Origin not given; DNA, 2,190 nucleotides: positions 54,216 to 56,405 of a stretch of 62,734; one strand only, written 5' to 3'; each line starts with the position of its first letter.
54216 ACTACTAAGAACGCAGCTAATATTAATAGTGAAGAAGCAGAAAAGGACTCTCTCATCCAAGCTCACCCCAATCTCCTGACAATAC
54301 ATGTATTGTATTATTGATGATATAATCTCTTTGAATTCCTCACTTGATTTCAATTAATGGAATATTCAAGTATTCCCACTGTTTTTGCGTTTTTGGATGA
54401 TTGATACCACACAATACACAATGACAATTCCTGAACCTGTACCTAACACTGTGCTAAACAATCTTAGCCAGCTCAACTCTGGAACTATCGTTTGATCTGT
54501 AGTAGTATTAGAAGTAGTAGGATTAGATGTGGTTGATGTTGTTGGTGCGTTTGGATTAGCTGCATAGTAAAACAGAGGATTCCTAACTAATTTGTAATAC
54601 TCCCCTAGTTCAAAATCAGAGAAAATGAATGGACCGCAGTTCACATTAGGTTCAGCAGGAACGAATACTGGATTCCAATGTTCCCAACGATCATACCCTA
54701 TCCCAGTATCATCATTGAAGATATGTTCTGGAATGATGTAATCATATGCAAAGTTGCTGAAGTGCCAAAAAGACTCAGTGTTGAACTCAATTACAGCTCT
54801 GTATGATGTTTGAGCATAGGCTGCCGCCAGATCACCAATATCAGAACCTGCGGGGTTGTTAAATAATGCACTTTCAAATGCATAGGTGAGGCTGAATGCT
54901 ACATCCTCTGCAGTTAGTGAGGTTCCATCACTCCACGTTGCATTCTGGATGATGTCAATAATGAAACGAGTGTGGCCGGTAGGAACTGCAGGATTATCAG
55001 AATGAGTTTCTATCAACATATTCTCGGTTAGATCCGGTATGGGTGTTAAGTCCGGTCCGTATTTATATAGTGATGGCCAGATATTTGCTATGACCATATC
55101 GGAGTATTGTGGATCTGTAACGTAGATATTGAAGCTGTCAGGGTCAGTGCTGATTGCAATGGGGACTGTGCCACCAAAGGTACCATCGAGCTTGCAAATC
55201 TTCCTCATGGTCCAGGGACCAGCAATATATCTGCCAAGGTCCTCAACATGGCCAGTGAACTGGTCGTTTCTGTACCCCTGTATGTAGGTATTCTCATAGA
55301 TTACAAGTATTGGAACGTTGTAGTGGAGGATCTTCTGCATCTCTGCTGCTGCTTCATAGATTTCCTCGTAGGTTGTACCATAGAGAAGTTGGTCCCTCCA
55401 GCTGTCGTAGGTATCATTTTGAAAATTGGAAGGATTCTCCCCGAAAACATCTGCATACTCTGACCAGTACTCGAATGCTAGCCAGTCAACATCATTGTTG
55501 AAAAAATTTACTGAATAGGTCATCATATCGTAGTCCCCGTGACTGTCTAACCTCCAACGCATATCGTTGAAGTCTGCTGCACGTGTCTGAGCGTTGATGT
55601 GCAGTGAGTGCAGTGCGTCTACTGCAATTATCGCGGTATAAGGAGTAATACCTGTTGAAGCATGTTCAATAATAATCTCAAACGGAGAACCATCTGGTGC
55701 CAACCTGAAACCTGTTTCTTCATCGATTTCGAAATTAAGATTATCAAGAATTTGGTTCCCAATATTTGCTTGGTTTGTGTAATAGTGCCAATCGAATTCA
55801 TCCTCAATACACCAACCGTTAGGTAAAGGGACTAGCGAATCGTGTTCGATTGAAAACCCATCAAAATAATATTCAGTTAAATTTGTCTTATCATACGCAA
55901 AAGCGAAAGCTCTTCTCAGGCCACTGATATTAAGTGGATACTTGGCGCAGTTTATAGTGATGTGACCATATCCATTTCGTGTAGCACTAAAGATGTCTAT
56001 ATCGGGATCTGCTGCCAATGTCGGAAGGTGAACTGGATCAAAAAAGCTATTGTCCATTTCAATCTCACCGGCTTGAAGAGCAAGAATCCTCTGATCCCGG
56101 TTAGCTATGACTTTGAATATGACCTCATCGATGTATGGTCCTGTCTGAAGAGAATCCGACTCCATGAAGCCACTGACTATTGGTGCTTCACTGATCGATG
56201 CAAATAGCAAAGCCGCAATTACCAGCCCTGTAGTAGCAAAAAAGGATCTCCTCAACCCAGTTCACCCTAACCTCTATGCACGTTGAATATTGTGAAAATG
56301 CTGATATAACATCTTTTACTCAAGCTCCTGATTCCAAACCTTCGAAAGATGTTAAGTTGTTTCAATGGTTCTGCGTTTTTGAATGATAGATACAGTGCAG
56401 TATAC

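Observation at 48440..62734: Tandem array of at least 8 circularly permuted family-5 solute-binding proteins with no transporter genes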

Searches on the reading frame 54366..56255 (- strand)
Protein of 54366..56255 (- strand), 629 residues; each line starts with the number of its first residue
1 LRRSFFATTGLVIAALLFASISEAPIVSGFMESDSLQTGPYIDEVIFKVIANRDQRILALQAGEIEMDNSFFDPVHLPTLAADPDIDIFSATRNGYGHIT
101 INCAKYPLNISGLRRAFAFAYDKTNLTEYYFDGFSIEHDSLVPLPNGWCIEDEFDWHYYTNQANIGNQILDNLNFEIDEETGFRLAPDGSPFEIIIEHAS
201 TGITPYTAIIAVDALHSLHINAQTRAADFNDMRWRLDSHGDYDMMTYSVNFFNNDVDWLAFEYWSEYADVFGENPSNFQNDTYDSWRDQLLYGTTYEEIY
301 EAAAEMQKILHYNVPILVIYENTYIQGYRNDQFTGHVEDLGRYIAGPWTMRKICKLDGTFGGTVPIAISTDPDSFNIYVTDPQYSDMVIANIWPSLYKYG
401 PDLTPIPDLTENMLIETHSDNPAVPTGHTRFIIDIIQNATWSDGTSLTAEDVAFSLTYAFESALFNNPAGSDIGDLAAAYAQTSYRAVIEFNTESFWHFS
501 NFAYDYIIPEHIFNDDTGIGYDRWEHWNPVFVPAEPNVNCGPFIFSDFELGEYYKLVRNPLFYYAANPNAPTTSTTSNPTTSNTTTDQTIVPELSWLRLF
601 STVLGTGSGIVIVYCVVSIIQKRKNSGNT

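Call 4: search_protein_families(library=pfam, proteins=[window:54366-56255:-], max_evalue=1)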
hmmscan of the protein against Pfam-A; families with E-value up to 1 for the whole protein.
window:54366-56255:- (629 aa): 1 family
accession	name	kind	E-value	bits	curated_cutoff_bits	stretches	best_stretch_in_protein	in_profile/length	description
PF00496.27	SBP_bac_5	-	2.5e-37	129.3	32.4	2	39-265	145-362/368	Bacterial extracellular solute-binding proteins, family 5 Middle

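Call 5: search_protein_families(library=ncbifam, proteins=[window:54366-56255:-], max_evalue=1)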
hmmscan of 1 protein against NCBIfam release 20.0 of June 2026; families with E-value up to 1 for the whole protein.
window:54366-56255:- (629 aa): 6 families
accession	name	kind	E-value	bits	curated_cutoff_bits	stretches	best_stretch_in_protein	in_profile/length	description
NF045467.1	Opp4A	equivalog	1.4e-16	59.9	650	2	36-325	233-531/556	oligopeptide ABC transporter substrate-binding protein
TIGR02294.1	nickel_nikA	equivalog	1.6e-05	23.7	393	1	40-246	192-397/501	nickel ABC transporter substrate-binding protein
NF043070.1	DppA_dipep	equivalog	3.6e-05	22.5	1005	1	38-162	235-358/535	dipeptide ABC transporter periplasmic-binding protein DppA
NF011689.0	PRK15109.1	equivalog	8.5e-05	21.4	560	1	38-157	240-357/547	ABC transporter substrate-binding protein SapA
TIGR04028.1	SBP_KPN_01854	hypoth_equivalog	0.00016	20.4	468.5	2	421-454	52-85/509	TIGR04028 family ABC transporter substrate-binding protein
NF011942.0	PRK15413.1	equivalog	0.022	13.4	594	1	40-144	213-316/512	glutathione ABC transporter substrate-binding protein GsiB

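Call 6: search_solved_structures(query=window:54366-56255:-, max_evalue=0.01, show_alignments=3)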
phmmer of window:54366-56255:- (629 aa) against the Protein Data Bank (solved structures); distinct sequences matched with E-value up to 0.01: 19.
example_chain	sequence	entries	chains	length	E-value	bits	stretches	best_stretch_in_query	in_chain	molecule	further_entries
4pft_A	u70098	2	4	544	2.3e-12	49.4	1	94-322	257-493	ABC transporter substrate-binding protein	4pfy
1vr5_A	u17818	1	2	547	2.4e-12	49.4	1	94-322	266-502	oligopeptide ABC transporter, periplasmic oligopeptide-binding protein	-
4pfu_A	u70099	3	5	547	9.5e-10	40.8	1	99-317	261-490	ABC transporter substrate-binding protein | Mannoside ABC transport system, sugar-binding protein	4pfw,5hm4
1xoc_A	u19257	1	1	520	4.7e-09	38.5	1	34-328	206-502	Oligopeptide-binding protein appA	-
9p48_A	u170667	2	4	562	4.8e-09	38.5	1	34-155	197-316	Peptide ABC transporter, peptide-binding protein OppA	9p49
7ebm_A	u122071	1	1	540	9.1e-09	37.6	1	48-336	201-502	Peptide ABC transporter, periplasmic peptide-binding protein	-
1dpe_A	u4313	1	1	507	8.5e-07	31.1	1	38-341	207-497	DIPEPTIDE-BINDING PROTEIN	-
5isu_A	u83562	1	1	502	2.1e-06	29.7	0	429-559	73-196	Lmo0135 protein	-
3m8u_A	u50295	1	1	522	2.4e-06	29.6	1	41-184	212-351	Heme-binding protein A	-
1dpp_A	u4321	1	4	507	2.6e-06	29.4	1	38-169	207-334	DIPEPTIDE BINDING PROTEIN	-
8z1z_F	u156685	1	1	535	3e-06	29.2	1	38-170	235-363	Dipeptide-binding protein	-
8z1y_F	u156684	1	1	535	3.1e-06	29.2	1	38-166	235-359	Dipeptide-binding protein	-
6wm6_A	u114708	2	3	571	1.6e-05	26.8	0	361-563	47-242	Extracellular solute-binding protein, family 5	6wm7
8efz_A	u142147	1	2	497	0.00065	21.5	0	41-176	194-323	Extracellular solute-binding protein family 5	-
5f1q_A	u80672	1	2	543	0.0007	21.4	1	38-158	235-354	Periplasmic dipeptide transport protein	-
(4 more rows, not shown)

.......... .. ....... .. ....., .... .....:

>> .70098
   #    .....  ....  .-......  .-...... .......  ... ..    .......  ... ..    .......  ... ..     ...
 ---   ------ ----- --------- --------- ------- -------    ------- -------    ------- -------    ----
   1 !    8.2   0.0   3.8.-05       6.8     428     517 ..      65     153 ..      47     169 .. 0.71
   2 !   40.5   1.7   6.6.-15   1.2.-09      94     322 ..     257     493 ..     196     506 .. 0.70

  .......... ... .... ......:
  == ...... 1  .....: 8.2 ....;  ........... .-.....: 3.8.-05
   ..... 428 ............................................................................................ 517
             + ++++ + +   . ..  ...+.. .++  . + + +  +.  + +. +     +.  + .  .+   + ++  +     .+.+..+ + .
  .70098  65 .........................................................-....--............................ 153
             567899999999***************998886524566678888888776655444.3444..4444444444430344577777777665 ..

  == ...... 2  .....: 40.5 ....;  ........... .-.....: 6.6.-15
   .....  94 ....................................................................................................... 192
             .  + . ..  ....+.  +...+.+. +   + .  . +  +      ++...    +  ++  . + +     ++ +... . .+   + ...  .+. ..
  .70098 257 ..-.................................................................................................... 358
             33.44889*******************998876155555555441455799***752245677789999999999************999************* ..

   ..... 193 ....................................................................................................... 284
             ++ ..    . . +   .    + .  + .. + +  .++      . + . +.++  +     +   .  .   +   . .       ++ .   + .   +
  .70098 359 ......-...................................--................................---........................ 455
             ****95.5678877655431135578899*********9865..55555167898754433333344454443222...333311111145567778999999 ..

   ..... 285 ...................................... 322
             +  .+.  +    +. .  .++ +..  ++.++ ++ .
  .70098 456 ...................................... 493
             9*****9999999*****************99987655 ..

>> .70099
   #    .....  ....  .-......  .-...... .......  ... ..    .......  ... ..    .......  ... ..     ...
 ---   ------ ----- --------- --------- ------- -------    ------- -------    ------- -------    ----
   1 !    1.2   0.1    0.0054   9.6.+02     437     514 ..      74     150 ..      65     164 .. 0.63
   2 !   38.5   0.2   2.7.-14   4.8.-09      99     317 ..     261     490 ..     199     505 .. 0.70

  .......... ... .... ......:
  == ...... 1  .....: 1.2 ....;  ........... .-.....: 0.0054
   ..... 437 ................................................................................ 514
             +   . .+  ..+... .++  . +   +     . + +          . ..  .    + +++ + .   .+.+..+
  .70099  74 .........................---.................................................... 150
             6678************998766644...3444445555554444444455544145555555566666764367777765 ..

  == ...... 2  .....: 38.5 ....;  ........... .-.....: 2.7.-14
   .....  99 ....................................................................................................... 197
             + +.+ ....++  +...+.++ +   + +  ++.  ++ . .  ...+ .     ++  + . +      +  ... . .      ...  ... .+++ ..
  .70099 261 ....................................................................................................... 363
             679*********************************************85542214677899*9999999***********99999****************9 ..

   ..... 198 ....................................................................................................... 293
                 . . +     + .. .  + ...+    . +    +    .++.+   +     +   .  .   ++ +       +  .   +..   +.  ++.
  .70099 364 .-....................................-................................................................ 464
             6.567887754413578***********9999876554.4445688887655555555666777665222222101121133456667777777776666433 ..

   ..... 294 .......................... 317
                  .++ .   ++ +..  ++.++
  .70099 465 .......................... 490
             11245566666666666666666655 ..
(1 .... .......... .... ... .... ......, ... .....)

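Call 19: find_homologous_proteins(query=window:54366-56255:-, max_evalue=0.00001)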
Query window:54366-56255:- (629 aa): 700 proteins with E <= 0.00001 among 8000 candidates; the best 120 are listed.
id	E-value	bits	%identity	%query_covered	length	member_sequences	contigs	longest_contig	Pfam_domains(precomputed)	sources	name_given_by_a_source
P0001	0.0e+0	1471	100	100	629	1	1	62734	PF00496.28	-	-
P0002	0.0e+0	1037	70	100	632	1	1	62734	PF00496.28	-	-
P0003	0.0e+0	1022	70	99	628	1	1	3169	PF00496.28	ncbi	ncbi:MAG: ABC transporter substrate-binding protein [Candidatus Thorarchaeota archaeon]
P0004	0.0e+0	1018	69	99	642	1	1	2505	PF00496.28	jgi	-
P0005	1.3e-293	994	69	95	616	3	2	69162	PF00496.28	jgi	-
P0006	1.5e-292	990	68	99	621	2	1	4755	PF00496.28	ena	-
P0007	2.7e-284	963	69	94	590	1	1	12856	PF00496.28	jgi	-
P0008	1.7e-283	960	65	97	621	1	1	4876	PF00496.28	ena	-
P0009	1.1e-282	957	66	97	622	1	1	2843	PF00496.28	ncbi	-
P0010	2.9e-282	956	68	96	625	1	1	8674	PF00496.28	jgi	-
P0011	1.2e-279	947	65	100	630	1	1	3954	PF00496.28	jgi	jgi:ABC-type transport system substrate-binding protein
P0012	3.5e-279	946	65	97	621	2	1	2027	PF00496.28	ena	-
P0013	1.6e-278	944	64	99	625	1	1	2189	PF00496.28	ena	-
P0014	5.2e-276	935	65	95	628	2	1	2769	PF00496.28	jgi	-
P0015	8.6e-276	935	63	98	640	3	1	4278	PF00496.28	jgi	-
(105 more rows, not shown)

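Call 30: search_protein_representatives(protein=window:54366-56255:-)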
Query: 629 residues. Proteins with E-value up to 0.001 (for the whole library): 2155; up to 1e-10: 553; up to 1e-30: 199. The best 150 are listed.
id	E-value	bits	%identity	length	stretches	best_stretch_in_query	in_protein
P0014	1.7e-276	935.4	66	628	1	11-625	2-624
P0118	4.0e-238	808.6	65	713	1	12-591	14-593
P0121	3.6e-200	683.2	39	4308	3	35-583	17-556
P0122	8.7e-179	612.5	50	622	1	26-625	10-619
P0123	3.7e-175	600.6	49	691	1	3-566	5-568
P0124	3.9e-170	583.9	50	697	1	2-559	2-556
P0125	9.3e-169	579.4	50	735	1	8-564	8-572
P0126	2.0e-166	571.7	50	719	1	11-568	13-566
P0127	2.1e-166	571.6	48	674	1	8-604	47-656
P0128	2.5e-161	554.9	47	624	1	13-625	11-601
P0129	8.7e-159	546.5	64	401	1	3-382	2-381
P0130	5.3e-154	530.6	45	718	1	11-562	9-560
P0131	4.2e-152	524.4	58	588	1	132-572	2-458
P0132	4.4e-139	481.4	54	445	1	200-612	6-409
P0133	3.3e-138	478.5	42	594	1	39-625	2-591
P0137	9.5e-136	470.4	44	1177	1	18-567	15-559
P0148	1.7e-123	429.9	43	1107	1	30-564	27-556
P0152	2.1e-120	419.6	42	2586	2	35-579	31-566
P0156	2.6e-116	406.2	42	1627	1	38-569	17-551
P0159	1.9e-113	396.7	42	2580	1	35-584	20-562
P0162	1.6e-109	383.7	41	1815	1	11-561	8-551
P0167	4.6e-105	369.0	34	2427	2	87-518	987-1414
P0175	6.8e-94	332.1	32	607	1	9-583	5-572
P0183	2.6e-90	320.3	33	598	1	6-585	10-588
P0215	1.0e-71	258.8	31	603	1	24-623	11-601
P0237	5.5e-58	213.4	29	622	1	32-584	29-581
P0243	4.9e-53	197.1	28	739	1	9-585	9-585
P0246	1.8e-52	195.3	32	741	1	37-524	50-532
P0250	6.7e-50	186.7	31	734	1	32-569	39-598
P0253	7.2e-49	183.3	30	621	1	29-574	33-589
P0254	8.7e-49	183.1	29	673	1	38-580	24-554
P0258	2.3e-46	175.1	29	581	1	57-582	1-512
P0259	2.3e-46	175.0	29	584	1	39-571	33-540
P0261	1.8e-45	172.1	29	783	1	13-567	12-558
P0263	1.4e-44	169.1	27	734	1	27-565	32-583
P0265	1.8e-44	168.8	31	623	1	55-590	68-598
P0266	4.2e-44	167.6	29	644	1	39-589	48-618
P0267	1.1e-43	166.3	30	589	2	19-206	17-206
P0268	3.2e-43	164.7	30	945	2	200-528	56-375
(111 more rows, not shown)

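Call 33: predict_structure(alignment_id=A1)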
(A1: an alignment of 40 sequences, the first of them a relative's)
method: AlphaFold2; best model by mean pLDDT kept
length: 629 residues; sequences in the alignment: 40
mean_pLDDT: 77.8   pTM: 0.72
mean pLDDT of the five models: 77.8, 71.5, 65.8, 62.9, 61.4
residues with pLDDT >= 90: 179; 70-90: 287; 50-70: 108; < 50: 55
segments of 3 or more residues with pLDDT < 50: 1-3, 21-35, 569-600, 627-629
pLDDT, mean of each block of 10 residues (from residue 1): 52 55 36 48 81 89 84 83 84 87 95 98 89 87 86 94 97 96 96 93 82 98 92 86 91 80 88 90 94 83 96 95 82 61 55 61 80 71 68 80 74 85 89 83 85 89 76 82 91 79 84 77 72 71 79 82 59 36 31 43 54 63 52
secondary structure, 60 per line:
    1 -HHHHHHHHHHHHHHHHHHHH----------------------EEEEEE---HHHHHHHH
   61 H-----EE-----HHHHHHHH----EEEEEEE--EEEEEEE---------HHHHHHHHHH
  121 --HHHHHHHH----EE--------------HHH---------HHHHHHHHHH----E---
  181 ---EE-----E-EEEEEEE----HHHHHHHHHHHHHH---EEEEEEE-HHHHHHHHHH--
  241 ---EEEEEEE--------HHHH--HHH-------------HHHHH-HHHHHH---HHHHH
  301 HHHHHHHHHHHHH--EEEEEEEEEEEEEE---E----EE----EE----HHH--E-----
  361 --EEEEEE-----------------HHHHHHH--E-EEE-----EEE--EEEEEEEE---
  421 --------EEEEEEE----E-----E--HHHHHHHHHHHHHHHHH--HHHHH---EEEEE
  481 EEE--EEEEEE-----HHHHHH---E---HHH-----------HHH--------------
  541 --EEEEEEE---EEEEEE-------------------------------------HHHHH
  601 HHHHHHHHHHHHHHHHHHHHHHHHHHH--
elements in order: H2-21 E44-49 H53-61 H74-81 E86-92 E95-101 H111-120 H123-130 H163-172 E193-199 H204-217 E221-227 H229-238 E244-250 H259-262 H281-285 H287-292 H296-313 E316-329 E363-368 H386-392 E397-399 E405-407 E410-417 E429-435 H449-465 H468-472 E476-483 E486-491 H497-502 E543-549 E553-558 H596-627

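Call 34: list_cluster_members(proteins=[P0121, P0152, P0167, P0175, P0183, P0215, P0237, P0243, P0263, P0266])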
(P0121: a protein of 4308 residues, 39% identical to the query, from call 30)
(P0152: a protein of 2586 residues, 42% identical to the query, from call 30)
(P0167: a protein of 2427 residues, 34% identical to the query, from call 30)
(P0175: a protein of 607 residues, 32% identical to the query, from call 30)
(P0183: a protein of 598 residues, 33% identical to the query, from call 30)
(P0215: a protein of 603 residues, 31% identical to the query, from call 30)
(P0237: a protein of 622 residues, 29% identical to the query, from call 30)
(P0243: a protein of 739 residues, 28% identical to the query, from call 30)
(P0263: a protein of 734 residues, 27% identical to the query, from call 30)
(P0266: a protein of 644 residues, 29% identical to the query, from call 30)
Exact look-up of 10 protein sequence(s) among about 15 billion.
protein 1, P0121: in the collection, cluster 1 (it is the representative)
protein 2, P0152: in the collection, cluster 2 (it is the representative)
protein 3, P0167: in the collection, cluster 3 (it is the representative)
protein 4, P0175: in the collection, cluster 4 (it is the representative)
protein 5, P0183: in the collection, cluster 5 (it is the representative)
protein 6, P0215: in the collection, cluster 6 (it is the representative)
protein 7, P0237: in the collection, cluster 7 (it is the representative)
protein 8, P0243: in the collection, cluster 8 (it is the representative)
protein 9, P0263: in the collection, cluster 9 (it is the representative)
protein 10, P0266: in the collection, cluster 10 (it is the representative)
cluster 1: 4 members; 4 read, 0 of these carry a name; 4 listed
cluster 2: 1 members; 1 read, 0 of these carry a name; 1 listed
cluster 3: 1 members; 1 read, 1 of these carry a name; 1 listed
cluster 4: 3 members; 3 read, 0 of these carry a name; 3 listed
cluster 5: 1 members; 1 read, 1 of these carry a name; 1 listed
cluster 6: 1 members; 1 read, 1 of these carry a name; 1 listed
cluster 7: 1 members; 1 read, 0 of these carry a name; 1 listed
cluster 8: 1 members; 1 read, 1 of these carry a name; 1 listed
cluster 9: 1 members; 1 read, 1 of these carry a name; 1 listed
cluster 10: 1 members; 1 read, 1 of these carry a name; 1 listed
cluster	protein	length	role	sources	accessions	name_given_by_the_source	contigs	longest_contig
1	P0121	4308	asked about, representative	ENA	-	-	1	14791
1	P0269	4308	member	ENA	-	-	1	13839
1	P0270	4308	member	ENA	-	-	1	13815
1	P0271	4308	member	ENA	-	-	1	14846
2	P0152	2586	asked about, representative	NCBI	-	-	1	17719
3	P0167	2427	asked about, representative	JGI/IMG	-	ABC-type transport system substrate-binding protein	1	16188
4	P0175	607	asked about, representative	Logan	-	-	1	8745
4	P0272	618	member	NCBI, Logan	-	-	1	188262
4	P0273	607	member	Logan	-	-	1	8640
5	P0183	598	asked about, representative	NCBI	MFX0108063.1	MAG: ABC transporter substrate-binding protein, partial [Candidatus Hodarchaeota archaeon]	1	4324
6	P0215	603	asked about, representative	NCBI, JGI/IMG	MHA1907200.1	MAG: ABC transporter substrate-binding protein [Candidatus Thorarchaeota archaeon] | ABC-type transport system substrate-binding protein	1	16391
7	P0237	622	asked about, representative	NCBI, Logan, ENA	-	-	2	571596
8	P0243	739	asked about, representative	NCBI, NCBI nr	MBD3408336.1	MAG: hypothetical protein GF411_19590 [Candidatus Lokiarchaeota archaeon] | hypothetical protein [Candidatus Lokiarchaeota archaeon]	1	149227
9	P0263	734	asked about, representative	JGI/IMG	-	peptide/nickel transport system substrate-binding protein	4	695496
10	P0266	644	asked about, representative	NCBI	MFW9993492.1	MAG: ABC transporter substrate-binding protein [Candidatus Odinarchaeota archaeon]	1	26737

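Call 38: fold_search(model_id=the predicted structure, library=pdb)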
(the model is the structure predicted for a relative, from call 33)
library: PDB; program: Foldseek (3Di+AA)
matches with E <= 10: 600; with E <= 0.001: 171
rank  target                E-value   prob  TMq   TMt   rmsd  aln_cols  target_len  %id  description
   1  6lzt_A                4.6e-18  1.00  0.36  0.42   5.8       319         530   22  N409A mutant of chitin-specific solute binding protein from Vibrio harveyi co-crystalized with chitobiose (released 2021-02-24)
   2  7ebi_A                9.2e-18  1.00  0.36  0.41   5.7       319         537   22  Chitin-specific solute binding protein from Vibrio harveyi co-crystalized with chitotetraose. (released 2021-09-08)
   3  6lzu_A                2.1e-17  1.00  0.36  0.42   5.7       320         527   22  F411A mutant of chitin-specific solute binding protein from Vibrio harveyi co-crystalized with chitobiose. (released 2021-02-24)
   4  6lzq_A                5.0e-17  1.00  0.36  0.41   5.7       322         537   22  Chitin-specific solute binding protein from Vibrio harveyi in complex with chitotriose. (released 2021-02-24)
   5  6lzv_A                5.3e-17  1.00  0.36  0.42   5.7       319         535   21  F437A mutant of chitin-specific solute binding protein from Vibrio harveyi co-crystalized with chitobiose. (released 2021-02-24)
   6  7ebm_A                6.0e-17  1.00  0.37  0.43   5.5       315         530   22  W363A mutant of Chitin-specific solute binding protein from Vibrio harveyi in complex with chitobiose. (released 2021-09-08)
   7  4pft_B                9.9e-17  1.00  0.37  0.43   5.6       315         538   19  Crystal structure of mannobiose bound oligopeptide ABC transporter, periplasmic oligopeptide-binding protein (TM1223)  (released 2014-09-17)
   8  1xoc_A                1.1e-16  1.00  0.38  0.47   5.4       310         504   14  The structure of the oligopeptide-binding protein, AppA, from Bacillus subtilis in complex with a nonapeptide. (released 2005-01-25)
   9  4pft_A                1.5e-16  1.00  0.37  0.43   6.4       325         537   19  Crystal structure of mannobiose bound oligopeptide ABC transporter, periplasmic oligopeptide-binding protein (TM1223)  (released 2014-09-17)
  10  4pfy_A                1.9e-16  1.00  0.37  0.42   5.8       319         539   19  Crystal structure of mannohexaose bound oligopeptide ABC transporter, periplasmic oligopeptide-binding protein (TM1223 (released 2014-09-17)
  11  5yqw_A                2.0e-16  1.00  0.35  0.41   5.9       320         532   22  Structure and function of a novel periplasmic chitooligosaccharide-binding protein from marine Vibrio bacteria (released 2018-02-21)
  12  1dpe                  2.1e-16  1.00  0.42  0.51   2.6       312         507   15  DIPEPTIDE-BINDING PROTEIN (released 1996-08-17)
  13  3m8u                  2.2e-16  1.00  0.37  0.45   5.0       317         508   17  Crystal structure of glutathione-binding protein A (GbpA) from Haemophilus parasuis SH0165 in complex with glutathione d (released 2010-07-14)
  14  1vr5_A                2.3e-16  1.00  0.38  0.44   4.3       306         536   20  Crystal structure of Oligopeptide ABC transporter, periplasmic oligopeptide-binding (TM1223) from THERMOTOGA MARITIMA  (released 2005-03-08)
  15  6lzw_A                2.5e-16  1.00  0.36  0.42   5.7       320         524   22  W513A mutant of chitin-specific solute binding protein from Vibrio harveyi co-crystalized with chitobiose. (released 2021-02-24)
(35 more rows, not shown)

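Call 54: find_homologous_proteins(query=A2, max_evalue=1e-20)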
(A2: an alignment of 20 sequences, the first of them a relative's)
Query A2 (20 sequences) (739 aa, profile of the alignment): 71 proteins with E <= 1e-20 among 8000 candidates.
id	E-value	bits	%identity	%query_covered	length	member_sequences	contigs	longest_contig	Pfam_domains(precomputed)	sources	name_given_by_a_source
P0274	2.0e-239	814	34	71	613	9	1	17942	PF00496.28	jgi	-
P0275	5.5e-233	793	33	72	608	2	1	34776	PF00496.28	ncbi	ncbi:MAG: ABC transporter substrate-binding protein [Candidatus Thorarchaeota archaeon]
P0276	1.1e-231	789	33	72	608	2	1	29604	PF00496.28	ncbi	ncbi:MAG: ABC transporter substrate-binding protein [Candidatus Thorarchaeota archaeon]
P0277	2.7e-231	787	33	72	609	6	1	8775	PF00496.28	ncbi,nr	ncbi:MAG: hypothetical protein KAR33_04095 [Candidatus Thorarchaeota archaeon]|nr:hypothetical prote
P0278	5.4e-224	763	33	76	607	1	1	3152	PF00496.28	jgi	jgi:ABC-type transport system substrate-binding protein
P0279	6.7e-224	763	31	76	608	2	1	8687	PF00496.28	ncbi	ncbi:MAG: ABC transporter substrate-binding protein [Candidatus Thorarchaeota archaeon]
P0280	1.4e-221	755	32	75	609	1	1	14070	PF00496.28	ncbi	ncbi:MAG: ABC transporter substrate-binding protein [Candidatus Thorarchaeota archaeon]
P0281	3.9e-221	754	34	75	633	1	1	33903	PF00496.28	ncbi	ncbi:MAG: ABC transporter substrate-binding protein [Candidatus Thorarchaeota archaeon]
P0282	6.5e-217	740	32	73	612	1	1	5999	PF00496.28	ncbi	-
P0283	5.1e-216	737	32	75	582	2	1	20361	PF00496.28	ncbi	ncbi:MAG: ABC transporter substrate-binding protein, partial [Candidatus Thorarchaeota archaeon]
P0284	2.9e-214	731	35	74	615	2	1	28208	PF00496.28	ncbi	ncbi:MAG: ABC transporter substrate-binding protein [Candidatus Thorarchaeota archaeon]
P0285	6.5e-214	730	35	71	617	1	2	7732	PF00496.28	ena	-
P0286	2.9e-212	725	32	75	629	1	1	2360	PF00496.28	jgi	jgi:ABC-type transport system substrate-binding protein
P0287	7.6e-211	720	35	75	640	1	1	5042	PF00496.28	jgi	jgi:ABC-type transport system substrate-binding protein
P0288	2.2e-208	712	34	75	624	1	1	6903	PF00496.28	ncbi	-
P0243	6.1e-192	658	100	100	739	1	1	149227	PF00496.28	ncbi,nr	ncbi:MAG: hypothetical protein GF411_19590 [Candidatus Lokiarchaeota archaeon]|nr:hypothetical prote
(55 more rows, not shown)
